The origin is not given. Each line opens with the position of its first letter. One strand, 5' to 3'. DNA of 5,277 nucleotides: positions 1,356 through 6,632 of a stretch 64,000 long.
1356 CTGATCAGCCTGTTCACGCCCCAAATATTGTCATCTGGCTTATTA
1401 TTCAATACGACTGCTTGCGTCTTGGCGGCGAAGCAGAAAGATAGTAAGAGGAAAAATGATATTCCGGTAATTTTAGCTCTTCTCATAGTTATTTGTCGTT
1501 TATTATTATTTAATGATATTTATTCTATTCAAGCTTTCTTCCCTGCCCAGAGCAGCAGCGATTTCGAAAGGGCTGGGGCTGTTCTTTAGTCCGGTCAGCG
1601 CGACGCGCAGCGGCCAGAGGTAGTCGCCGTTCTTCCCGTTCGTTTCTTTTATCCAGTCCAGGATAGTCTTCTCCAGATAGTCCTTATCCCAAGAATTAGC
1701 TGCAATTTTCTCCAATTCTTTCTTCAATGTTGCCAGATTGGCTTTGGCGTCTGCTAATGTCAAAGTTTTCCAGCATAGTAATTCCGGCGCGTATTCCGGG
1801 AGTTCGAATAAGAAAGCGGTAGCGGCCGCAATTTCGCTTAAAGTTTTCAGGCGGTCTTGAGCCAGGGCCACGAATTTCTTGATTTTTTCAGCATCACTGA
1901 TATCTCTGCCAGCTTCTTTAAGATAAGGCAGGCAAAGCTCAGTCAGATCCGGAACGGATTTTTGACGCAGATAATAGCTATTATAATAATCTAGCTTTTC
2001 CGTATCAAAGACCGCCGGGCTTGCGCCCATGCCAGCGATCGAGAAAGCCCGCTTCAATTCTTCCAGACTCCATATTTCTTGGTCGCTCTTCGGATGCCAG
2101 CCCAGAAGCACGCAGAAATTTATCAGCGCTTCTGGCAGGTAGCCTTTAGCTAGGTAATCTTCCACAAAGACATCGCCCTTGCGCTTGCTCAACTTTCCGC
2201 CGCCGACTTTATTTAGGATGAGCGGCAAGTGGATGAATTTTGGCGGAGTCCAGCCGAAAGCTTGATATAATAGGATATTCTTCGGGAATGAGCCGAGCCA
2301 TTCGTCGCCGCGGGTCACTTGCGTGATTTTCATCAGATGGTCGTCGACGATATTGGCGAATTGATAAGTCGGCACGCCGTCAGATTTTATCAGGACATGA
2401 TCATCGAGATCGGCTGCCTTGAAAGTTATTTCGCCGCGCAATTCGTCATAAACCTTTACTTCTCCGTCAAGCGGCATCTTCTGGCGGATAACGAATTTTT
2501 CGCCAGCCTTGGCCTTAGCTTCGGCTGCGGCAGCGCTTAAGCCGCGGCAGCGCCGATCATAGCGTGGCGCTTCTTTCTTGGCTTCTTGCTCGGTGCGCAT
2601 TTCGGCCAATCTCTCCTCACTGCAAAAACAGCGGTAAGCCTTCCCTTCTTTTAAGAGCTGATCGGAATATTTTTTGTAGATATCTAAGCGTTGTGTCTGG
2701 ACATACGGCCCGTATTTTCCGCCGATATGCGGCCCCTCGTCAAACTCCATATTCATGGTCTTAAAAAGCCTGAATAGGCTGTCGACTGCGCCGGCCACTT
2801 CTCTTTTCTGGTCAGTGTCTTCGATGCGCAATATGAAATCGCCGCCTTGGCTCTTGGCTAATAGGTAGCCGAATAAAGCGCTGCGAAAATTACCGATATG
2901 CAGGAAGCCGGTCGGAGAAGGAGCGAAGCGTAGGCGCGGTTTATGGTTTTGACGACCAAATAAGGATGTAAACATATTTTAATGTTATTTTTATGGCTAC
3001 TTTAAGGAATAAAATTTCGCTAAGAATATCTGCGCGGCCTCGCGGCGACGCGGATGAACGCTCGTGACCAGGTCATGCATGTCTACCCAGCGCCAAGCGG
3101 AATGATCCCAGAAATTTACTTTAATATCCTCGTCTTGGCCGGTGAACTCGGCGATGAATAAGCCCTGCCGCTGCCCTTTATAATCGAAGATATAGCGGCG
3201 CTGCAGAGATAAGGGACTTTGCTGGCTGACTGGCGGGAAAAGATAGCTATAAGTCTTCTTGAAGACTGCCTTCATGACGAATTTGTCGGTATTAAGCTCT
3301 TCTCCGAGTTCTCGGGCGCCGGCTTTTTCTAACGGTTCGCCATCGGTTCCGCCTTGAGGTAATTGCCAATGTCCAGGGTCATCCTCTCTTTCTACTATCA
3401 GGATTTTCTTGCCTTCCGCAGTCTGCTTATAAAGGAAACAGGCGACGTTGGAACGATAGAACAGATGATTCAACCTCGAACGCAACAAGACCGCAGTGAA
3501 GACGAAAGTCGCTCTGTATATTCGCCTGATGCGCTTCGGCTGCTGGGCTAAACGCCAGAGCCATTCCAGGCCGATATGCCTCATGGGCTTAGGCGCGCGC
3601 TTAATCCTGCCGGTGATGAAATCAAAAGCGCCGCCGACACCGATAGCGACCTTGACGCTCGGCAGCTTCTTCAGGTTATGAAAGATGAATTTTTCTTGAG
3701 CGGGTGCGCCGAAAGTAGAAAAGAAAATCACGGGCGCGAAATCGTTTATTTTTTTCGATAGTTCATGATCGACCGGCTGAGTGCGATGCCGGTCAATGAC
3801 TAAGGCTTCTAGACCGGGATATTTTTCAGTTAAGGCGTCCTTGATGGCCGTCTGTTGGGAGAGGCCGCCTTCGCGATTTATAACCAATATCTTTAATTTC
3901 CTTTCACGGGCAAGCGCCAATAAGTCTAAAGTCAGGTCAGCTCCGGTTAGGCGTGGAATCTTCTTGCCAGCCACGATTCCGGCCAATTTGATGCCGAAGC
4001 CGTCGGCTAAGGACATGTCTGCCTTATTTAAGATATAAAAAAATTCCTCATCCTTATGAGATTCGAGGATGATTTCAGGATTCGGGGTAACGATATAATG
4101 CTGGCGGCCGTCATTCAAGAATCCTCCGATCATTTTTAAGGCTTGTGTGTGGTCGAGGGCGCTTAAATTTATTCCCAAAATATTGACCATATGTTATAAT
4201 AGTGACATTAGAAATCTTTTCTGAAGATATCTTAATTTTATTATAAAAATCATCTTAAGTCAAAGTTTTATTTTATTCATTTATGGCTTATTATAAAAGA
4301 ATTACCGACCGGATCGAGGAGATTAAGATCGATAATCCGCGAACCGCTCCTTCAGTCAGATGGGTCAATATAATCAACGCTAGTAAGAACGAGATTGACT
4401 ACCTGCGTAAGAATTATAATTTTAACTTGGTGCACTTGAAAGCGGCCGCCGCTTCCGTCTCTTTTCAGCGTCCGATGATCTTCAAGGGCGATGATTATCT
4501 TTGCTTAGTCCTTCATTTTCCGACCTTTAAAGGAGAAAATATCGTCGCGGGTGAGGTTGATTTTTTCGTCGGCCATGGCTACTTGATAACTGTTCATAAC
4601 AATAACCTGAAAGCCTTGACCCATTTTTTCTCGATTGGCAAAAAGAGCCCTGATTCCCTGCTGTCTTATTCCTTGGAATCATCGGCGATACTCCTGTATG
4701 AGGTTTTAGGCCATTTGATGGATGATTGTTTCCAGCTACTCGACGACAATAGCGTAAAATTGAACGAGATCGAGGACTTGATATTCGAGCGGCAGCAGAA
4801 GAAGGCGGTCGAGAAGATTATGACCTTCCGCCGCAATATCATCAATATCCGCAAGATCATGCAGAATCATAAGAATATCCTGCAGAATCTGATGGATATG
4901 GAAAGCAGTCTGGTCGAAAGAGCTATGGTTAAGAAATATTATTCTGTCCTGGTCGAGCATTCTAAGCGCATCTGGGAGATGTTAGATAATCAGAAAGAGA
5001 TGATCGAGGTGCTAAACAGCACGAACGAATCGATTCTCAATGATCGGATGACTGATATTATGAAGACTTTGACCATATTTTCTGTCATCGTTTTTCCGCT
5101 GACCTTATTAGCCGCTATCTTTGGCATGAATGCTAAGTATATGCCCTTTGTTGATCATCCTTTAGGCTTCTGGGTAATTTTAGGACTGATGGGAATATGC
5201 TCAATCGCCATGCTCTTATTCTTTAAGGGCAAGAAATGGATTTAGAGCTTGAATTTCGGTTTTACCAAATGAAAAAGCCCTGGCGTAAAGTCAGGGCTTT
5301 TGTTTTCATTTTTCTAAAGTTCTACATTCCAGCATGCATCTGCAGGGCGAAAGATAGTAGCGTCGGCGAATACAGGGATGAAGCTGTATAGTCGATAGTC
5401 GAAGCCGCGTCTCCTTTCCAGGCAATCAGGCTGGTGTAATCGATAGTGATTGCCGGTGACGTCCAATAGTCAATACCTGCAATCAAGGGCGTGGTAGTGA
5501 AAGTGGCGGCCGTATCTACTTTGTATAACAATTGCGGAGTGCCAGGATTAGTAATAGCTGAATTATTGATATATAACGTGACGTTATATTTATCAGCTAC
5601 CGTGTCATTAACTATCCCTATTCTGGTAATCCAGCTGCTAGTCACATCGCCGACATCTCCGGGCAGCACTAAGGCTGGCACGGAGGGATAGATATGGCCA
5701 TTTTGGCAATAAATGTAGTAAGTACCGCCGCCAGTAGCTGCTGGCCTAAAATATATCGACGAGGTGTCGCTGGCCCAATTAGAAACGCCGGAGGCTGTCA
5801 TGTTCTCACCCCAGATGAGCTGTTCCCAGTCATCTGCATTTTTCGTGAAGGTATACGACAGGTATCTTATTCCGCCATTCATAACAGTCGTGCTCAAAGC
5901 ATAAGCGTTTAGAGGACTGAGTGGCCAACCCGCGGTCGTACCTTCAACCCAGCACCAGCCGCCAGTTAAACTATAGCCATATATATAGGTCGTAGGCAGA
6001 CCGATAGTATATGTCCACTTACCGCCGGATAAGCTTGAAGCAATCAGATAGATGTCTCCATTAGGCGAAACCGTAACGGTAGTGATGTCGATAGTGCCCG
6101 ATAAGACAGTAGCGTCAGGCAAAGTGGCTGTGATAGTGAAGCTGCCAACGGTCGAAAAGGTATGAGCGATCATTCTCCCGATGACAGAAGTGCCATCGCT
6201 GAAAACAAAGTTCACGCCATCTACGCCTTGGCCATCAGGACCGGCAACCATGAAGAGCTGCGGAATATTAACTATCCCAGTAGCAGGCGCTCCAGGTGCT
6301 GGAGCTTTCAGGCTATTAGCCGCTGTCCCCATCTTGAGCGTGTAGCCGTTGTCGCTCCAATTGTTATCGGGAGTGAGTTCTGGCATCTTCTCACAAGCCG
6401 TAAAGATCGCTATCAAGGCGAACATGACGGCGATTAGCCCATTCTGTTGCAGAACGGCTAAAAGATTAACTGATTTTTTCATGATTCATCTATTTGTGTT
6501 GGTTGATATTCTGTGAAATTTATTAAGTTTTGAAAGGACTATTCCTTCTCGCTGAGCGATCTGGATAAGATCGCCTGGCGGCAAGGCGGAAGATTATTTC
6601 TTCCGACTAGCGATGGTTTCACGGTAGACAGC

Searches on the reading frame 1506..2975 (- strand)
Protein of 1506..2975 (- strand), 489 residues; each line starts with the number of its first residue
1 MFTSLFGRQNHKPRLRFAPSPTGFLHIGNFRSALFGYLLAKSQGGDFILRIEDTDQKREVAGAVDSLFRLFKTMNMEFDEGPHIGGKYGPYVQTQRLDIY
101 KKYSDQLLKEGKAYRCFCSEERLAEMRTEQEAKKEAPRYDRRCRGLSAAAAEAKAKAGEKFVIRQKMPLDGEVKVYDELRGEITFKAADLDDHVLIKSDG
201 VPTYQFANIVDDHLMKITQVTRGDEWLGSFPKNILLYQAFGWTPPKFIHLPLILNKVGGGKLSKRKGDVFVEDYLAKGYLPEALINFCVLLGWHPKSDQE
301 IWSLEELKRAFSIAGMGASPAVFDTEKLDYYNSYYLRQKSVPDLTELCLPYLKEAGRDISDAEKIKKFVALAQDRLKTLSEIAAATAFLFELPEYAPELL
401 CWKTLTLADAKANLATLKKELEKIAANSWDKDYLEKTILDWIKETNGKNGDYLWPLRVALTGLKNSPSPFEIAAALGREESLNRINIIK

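Call 41: search_protein_families(library=pfam, proteins=[window:1506-2975:-])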
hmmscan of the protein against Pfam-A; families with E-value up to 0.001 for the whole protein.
window:1506-2975:- (489 aa): 2 families
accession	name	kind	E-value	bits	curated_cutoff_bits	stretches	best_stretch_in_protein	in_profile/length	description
PF00749.27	tRNA-synt_1c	-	3.3e-99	332.2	23.4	1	14-329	3-313/314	tRNA synthetases class I (E and Q), catalytic domain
PF19269.4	Anticodon_2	-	1.8e-33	116.3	23.6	1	344-487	2-139/141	Anticodon binding domain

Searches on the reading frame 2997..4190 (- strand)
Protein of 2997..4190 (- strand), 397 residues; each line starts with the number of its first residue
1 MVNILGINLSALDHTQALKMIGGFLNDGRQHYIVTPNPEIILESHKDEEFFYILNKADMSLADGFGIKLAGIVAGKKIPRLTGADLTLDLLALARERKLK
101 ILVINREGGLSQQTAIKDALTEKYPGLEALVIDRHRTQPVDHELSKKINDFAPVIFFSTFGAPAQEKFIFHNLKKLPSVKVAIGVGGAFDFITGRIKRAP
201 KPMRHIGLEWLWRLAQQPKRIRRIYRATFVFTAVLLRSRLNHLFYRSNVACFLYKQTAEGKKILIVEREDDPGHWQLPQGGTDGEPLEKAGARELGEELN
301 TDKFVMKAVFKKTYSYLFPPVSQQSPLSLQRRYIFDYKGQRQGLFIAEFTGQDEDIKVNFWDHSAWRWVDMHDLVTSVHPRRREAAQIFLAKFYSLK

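Call 41: search_protein_families(library=pfam, proteins=[window:2997-4190:-])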
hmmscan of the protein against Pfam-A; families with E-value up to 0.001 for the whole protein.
window:2997-4190:- (397 aa): 2 families
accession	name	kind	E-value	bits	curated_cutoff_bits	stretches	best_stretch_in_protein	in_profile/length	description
PF03808.19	Glyco_tran_WecG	-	5.9e-38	130.8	27.4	1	57-225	1-168/168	Glycosyl transferase WecG/TagA/CpsF family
PF00293.34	NUDIX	-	1.1e-11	45.3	21.1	1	245-384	2-129/134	NUDIX domain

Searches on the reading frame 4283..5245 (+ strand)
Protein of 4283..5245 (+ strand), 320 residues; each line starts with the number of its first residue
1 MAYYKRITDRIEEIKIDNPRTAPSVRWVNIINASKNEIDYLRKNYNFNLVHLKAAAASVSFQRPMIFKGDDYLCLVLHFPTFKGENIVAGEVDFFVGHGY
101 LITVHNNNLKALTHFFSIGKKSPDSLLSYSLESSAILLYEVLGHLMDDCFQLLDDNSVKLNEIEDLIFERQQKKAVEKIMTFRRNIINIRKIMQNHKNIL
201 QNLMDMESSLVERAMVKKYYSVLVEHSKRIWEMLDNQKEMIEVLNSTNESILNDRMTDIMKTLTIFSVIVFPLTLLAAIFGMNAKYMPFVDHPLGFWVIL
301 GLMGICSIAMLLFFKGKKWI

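Call 41: search_protein_families(library=pfam, proteins=[window:4283-5245:+])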
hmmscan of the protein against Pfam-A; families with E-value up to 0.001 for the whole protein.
window:4283-5245:+ (320 aa): 1 family
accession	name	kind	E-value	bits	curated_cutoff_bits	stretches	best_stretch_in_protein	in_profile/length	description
PF01544.23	CorA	-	3.6e-49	168.1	27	1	24-315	3-291/292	CorA-like Mg2+ transporter protein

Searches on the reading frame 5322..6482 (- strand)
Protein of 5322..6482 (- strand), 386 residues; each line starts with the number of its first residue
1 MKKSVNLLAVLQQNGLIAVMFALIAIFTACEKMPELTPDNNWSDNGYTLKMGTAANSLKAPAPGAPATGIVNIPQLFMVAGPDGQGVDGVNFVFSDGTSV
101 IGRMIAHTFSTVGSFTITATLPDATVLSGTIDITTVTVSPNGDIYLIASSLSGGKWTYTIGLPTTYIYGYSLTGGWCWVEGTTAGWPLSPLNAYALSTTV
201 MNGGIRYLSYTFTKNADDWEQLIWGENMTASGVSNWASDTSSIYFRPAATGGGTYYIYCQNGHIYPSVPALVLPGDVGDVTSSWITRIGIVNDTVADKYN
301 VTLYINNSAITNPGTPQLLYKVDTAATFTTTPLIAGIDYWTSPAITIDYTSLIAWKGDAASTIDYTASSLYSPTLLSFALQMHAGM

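Call 41: search_protein_families(library=pfam, proteins=[window:5322-6482:-])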
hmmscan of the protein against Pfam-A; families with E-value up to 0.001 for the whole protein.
window:5322-6482:- (386 aa): 1 family
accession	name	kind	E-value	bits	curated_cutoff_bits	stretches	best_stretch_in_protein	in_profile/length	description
PF00801.26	PKD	-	0.00022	21.6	23.5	1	83-124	26-68/80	PKD domain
